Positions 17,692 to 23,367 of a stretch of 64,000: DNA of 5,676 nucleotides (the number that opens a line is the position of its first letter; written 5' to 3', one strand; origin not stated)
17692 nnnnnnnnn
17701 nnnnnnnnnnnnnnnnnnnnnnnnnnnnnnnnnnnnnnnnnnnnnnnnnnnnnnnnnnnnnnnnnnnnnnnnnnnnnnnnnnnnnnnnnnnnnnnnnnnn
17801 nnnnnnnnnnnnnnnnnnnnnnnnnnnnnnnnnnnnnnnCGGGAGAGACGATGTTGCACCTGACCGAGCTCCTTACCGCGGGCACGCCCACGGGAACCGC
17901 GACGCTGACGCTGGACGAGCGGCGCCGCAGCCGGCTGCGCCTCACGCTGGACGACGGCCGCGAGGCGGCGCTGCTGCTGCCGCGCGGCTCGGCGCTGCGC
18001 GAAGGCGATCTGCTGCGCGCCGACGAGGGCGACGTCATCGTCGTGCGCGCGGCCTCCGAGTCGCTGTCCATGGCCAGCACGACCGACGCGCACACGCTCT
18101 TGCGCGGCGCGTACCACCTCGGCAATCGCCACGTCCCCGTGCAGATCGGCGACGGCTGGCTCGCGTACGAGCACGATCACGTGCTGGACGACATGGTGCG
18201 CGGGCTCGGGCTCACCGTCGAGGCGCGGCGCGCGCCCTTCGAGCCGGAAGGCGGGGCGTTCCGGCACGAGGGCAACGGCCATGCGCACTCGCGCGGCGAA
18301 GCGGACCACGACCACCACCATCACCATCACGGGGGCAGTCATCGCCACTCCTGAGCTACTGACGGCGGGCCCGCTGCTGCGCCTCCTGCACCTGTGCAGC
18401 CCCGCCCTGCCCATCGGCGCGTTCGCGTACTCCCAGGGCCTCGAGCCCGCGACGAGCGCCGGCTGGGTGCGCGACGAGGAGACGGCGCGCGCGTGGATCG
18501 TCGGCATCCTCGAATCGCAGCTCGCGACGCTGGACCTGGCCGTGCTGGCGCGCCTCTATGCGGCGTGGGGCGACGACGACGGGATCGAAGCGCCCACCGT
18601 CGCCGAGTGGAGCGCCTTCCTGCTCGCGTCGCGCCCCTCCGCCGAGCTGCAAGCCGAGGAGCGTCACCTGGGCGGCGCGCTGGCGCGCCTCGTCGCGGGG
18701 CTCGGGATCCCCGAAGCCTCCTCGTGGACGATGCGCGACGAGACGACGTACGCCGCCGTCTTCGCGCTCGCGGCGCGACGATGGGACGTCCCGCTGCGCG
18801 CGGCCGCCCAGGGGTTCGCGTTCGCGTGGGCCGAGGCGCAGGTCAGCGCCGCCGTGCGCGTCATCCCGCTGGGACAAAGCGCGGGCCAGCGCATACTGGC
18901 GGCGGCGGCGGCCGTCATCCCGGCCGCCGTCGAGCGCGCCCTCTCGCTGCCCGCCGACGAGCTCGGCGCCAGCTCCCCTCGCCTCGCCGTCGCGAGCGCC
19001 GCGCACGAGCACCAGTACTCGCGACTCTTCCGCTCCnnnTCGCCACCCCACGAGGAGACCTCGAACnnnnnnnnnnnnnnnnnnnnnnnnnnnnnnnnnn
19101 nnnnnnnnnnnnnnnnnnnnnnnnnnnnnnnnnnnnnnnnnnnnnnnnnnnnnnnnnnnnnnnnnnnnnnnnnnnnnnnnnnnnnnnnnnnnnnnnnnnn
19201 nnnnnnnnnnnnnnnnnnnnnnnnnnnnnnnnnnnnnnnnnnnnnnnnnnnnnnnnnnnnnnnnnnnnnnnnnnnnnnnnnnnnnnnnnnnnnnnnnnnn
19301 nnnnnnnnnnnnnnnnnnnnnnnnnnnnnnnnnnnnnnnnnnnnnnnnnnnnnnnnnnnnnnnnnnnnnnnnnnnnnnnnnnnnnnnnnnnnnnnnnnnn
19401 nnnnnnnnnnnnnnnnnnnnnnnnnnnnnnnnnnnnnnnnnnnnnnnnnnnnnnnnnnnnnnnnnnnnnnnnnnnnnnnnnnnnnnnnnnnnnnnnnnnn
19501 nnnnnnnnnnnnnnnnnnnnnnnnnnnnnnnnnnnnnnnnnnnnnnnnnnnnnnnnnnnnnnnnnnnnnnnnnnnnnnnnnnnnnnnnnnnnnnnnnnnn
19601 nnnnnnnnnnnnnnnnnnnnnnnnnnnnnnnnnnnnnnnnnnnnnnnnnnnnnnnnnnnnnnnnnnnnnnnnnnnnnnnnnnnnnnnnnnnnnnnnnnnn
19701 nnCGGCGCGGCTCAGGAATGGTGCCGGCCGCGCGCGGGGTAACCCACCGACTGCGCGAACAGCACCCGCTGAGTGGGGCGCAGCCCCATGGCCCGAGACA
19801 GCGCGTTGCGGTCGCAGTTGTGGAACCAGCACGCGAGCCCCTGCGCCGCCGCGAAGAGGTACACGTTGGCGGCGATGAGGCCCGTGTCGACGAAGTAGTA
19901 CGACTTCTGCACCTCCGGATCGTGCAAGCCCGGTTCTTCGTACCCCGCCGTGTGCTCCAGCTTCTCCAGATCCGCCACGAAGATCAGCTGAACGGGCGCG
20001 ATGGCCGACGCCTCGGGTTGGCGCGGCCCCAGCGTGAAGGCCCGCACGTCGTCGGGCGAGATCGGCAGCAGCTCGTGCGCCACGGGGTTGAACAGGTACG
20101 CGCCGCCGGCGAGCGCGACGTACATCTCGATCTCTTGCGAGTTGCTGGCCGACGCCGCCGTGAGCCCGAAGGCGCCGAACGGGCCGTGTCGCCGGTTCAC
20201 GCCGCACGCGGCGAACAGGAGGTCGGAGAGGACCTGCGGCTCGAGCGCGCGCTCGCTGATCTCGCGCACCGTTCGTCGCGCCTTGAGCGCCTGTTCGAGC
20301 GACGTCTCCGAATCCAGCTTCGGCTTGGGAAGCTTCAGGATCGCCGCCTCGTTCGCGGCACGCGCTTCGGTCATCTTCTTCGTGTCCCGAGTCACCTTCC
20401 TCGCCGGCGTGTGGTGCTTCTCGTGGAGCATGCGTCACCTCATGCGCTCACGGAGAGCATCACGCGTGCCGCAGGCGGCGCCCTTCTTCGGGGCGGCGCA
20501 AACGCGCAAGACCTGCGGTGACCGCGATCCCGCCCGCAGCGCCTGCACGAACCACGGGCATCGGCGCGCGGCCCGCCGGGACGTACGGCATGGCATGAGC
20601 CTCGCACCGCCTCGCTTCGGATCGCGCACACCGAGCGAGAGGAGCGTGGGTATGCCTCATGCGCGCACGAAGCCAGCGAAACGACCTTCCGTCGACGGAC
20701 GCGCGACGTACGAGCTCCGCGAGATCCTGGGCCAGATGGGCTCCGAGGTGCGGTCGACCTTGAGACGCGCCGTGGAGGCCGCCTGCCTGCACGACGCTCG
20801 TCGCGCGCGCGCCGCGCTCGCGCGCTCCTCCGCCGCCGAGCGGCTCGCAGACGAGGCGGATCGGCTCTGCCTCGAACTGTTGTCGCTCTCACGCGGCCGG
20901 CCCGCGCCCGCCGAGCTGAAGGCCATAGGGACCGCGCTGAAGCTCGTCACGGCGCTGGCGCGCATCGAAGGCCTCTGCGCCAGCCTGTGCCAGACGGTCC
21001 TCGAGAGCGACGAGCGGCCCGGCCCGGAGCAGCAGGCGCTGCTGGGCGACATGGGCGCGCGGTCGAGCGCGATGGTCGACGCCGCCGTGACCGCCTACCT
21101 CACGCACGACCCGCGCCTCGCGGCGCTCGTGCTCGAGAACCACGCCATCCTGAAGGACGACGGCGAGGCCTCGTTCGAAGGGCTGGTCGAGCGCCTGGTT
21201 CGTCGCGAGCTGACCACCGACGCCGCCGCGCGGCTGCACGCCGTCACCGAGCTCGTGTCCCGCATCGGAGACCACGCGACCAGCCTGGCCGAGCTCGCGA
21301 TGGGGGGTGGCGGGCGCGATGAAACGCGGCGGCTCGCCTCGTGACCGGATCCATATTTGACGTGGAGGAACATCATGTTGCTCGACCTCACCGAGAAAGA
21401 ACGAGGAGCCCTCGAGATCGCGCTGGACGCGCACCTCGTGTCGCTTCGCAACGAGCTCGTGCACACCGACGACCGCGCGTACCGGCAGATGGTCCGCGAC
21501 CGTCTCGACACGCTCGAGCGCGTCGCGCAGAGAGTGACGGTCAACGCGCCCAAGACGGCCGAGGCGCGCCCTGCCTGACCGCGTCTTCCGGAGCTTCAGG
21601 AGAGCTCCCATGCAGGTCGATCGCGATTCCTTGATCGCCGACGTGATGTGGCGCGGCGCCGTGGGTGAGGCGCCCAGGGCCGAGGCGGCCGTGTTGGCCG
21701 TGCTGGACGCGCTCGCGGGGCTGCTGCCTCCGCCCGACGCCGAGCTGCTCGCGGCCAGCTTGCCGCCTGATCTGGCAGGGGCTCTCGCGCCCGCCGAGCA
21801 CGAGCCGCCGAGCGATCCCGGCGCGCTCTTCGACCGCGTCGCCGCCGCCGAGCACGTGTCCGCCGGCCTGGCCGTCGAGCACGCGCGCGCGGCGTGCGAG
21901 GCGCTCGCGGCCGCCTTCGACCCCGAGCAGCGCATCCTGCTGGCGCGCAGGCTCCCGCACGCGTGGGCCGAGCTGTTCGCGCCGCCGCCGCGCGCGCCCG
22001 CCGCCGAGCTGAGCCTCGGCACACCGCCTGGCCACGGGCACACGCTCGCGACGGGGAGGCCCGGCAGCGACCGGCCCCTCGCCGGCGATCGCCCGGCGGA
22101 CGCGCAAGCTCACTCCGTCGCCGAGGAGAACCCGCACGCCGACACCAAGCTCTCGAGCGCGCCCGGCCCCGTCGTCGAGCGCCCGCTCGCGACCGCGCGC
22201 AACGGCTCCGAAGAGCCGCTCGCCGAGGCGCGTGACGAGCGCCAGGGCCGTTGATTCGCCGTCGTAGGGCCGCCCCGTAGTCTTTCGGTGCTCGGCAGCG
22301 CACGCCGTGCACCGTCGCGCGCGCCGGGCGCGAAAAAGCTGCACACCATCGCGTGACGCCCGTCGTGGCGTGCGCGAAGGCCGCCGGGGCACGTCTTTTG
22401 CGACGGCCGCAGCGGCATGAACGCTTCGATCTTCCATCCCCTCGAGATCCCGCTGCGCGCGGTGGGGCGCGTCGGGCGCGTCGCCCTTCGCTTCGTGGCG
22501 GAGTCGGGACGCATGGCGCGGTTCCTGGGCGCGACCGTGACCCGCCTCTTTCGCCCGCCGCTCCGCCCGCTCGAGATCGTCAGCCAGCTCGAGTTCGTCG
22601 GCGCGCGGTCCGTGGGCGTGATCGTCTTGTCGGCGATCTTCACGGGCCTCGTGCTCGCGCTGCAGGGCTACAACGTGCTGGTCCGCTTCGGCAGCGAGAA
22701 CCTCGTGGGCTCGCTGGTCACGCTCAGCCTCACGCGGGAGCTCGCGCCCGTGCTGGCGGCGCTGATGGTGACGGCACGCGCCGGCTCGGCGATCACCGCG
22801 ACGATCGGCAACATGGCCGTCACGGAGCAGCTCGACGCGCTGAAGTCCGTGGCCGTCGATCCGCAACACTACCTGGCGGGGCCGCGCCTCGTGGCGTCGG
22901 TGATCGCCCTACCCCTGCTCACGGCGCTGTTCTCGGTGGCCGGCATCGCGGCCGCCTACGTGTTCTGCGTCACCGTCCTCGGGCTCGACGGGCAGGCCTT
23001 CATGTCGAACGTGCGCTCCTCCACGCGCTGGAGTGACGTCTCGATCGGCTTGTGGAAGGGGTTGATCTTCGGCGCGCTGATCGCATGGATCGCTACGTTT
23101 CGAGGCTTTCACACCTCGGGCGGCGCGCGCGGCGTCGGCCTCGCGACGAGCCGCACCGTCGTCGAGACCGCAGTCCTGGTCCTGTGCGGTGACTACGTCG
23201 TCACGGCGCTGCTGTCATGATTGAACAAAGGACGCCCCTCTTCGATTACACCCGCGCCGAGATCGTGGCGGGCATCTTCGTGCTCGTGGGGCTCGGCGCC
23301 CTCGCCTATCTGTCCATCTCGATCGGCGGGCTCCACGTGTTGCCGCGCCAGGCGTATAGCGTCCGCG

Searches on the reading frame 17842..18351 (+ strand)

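Call 12: search_protein_families(library=ncbifam, proteins=[window:17842-18351:+], max_evalue=1e-8)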
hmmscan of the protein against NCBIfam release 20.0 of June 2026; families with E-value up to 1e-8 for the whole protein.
window:17842-18351:+ (170 aa): 11 families
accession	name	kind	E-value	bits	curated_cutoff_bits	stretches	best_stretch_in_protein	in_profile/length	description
NF009751.0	PRK13261.1-1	equivalog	4.5e-56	188.9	144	1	4-159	1-159/160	urease accessory protein UreE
NF009762.0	PRK13263.1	equivalog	4.5e-48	163.6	221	1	19-170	24-179/206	urease accessory protein UreE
NF009753.0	PRK13261.1-5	equivalog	6.1e-34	117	287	1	21-162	19-159/166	urease accessory protein UreE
NF009758.0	PRK13261.2-4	equivalog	8e-33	113.6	237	1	13-168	17-170/182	urease accessory protein UreE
NF010711.0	PRK14113.1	equivalog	2.2e-31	108.4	240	1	18-151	17-150/152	urease accessory protein UreE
NF009756.0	PRK13261.2-2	equivalog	2.2e-29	101.9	138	1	20-143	29-153/153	urease accessory protein UreE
NF009760.0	PRK13261.2-6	equivalog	4.4e-27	94.6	218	1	14-164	16-162/162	urease accessory protein UreE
NF009752.0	PRK13261.1-2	equivalog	7.6e-14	51.8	162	1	22-131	34-143/169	urease accessory protein UreE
NF009755.0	PRK13261.2-1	equivalog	2.1e-12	47.3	223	1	33-147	38-149/150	urease accessory protein UreE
NF009757.0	PRK13261.2-3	equivalog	3.3e-11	43.3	199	1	32-126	39-141/159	urease accessory protein UreE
NF009754.0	PRK13261.1-6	equivalog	6.8e-09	35.7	171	1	26-162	31-162/169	urease accessory protein UreE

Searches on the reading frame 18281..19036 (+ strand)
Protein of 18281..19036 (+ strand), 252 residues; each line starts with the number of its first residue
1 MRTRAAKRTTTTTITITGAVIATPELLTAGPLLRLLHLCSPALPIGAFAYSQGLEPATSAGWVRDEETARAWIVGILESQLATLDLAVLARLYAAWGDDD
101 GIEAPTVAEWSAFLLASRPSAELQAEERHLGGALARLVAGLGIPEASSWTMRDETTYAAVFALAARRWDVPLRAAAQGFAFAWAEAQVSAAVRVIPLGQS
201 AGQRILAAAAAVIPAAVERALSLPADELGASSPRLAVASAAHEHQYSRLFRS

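Call 12: search_protein_families(library=ncbifam, proteins=[window:18281-19036:+], max_evalue=1e-8)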
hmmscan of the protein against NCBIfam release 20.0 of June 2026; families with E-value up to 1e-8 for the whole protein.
window:18281-19036:+ (252 aa): 0 families

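Call 31: search_protein_families(library=pfam, proteins=[window:18281-19036:+], max_evalue=0.001)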
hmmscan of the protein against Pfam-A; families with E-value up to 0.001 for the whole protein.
window:18281-19036:+ (252 aa): 1 family
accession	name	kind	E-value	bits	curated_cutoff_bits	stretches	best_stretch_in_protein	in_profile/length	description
PF01730.21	UreF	-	4e-38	131.5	23.3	1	63-209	1-150/151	UreF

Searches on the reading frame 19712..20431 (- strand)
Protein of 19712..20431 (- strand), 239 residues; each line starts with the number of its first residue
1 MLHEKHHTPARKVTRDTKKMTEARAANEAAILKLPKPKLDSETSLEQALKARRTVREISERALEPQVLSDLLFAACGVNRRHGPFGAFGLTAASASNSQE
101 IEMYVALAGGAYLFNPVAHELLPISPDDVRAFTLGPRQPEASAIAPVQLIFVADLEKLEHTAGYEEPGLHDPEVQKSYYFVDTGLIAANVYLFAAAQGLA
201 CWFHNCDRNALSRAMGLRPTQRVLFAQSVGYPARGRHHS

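Call 12: search_protein_families(library=ncbifam, proteins=[window:19712-20431:-], max_evalue=1e-8)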
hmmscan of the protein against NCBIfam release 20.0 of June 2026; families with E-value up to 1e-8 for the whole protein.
window:19712-20431:- (239 aa): 0 families

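Call 31: search_protein_families(library=pfam, proteins=[window:19712-20431:-], max_evalue=0.001)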
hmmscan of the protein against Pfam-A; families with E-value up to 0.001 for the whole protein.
window:19712-20431:- (239 aa): 2 families
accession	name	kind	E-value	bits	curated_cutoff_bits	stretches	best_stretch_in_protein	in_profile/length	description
PF00881.29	Nitroreductase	-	1.2e-14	55.3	23.5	1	49-231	1-167/167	Nitroreductase family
PF14512.11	TM1586_NiRdase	-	0.00099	19.2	27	0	45-81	2-38/215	Putative TM nitroreductase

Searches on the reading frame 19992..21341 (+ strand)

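Call 12: search_protein_families(library=ncbifam, proteins=[window:19992-21341:+], max_evalue=1e-8)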
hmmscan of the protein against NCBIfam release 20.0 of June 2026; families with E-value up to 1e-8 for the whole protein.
window:19992-21341:+ (450 aa): 1 family
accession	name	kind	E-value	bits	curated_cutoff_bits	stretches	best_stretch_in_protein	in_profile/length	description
TIGR02135.1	phoU_full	equivalog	2.3e-18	66.6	130.25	1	241-435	9-202/212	phosphate signaling complex protein PhoU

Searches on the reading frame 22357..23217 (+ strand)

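Call 12: search_protein_families(library=ncbifam, proteins=[window:22357-23217:+], max_evalue=1e-8)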
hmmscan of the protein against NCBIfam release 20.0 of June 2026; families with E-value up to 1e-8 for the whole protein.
window:22357-23217:+ (287 aa): 2 families
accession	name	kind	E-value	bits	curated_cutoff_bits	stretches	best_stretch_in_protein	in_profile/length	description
NF033619.1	perm_MlaE_1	exception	2e-72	243.9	315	1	38-286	2-251/253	lipid asymmetry maintenance ABC transporter permease subunit MlaE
TIGR00056.1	TIGR00056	subfamily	2.7e-66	223.9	212.2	1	55-286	22-256/260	MlaE family lipid ABC transporter permease subunit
